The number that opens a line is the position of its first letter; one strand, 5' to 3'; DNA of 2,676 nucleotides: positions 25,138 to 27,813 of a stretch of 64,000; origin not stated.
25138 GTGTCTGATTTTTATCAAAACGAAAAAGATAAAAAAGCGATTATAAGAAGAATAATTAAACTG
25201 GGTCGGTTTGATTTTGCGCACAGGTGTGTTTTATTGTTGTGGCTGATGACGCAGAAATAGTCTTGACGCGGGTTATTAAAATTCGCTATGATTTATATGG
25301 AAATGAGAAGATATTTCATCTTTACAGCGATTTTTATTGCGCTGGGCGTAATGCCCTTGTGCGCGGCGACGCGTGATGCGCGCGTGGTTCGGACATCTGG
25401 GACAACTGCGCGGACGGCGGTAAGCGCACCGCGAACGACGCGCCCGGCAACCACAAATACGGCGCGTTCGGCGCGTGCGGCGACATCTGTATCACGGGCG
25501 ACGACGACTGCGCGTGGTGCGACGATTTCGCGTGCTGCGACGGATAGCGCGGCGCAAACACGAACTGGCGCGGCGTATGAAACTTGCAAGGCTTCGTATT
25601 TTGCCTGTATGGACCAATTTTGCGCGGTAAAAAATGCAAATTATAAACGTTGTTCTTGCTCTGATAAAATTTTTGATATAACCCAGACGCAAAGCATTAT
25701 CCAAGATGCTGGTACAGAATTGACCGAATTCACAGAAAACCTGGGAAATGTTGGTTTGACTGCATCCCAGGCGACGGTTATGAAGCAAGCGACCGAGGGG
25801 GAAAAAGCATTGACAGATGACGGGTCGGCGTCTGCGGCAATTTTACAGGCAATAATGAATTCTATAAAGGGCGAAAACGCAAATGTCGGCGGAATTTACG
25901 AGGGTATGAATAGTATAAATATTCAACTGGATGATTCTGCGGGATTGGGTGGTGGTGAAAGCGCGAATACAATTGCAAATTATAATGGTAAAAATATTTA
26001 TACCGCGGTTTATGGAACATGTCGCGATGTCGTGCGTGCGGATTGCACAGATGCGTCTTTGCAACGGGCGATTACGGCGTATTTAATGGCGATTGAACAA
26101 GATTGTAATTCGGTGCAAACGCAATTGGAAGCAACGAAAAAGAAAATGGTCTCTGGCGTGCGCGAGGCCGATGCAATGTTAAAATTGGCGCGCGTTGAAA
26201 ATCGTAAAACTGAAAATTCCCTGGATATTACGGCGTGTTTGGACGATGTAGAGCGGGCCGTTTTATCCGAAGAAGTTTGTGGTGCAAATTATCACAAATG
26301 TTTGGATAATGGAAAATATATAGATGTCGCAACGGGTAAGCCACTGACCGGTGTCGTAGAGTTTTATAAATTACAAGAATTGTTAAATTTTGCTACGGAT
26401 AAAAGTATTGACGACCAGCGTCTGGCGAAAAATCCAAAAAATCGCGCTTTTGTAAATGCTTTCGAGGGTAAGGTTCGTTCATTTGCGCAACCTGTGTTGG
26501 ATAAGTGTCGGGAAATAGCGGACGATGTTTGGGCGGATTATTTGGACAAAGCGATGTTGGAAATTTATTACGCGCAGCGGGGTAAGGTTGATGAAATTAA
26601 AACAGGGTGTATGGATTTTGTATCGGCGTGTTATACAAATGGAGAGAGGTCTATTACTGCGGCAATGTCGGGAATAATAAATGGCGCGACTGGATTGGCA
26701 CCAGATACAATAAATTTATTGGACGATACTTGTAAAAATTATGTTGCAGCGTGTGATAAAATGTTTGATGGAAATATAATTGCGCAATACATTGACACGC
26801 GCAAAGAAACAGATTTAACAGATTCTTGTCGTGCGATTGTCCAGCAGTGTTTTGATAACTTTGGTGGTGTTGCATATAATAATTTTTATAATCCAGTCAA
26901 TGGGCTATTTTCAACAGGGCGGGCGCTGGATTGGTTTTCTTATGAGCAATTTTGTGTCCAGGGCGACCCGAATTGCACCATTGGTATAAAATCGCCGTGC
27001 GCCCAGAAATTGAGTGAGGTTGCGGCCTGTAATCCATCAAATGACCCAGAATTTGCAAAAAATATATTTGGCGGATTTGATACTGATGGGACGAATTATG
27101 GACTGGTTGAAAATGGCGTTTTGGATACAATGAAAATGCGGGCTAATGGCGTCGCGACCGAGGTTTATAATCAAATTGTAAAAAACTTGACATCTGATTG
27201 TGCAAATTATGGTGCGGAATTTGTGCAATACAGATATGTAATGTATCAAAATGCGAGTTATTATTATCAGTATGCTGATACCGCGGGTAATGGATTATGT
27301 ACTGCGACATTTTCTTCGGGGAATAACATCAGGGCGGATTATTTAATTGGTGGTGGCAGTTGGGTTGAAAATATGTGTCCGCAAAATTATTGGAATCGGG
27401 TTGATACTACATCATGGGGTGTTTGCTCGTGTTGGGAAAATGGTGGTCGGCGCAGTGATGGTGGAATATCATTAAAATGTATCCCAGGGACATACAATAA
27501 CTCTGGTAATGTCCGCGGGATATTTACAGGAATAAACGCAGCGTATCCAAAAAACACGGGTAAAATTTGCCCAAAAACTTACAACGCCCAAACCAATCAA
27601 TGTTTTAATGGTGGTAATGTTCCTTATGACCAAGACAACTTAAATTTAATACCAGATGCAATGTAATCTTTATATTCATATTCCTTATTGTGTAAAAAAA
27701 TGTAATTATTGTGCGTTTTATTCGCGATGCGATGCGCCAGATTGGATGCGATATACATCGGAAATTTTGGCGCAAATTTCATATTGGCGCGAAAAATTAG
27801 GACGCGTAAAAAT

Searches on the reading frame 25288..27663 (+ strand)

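Call 47: search_protein_families(library=pfam, proteins=[window:25288-27663:+], max_evalue=10)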
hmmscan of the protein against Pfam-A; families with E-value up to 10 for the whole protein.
window:25288-27663:+ (792 aa): 4 families
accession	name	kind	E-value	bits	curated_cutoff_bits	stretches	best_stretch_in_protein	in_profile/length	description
PF22540.1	RET_CRD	-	0.0025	18.5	26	2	217-298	14-92/103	RET, Cysteine Rich Domain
PF25728.1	US29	-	0.1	12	27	1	9-103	4-95/324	Cytomegalovirus US29 protein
PF14073.11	Cep57_CLD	-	0.14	12.7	28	1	258-323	58-124/178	Centrosome localisation domain of Cep57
PF20379.3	DUF6674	-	0.2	11.7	28.5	1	255-294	57-96/251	Family of unknown function (DUF6674)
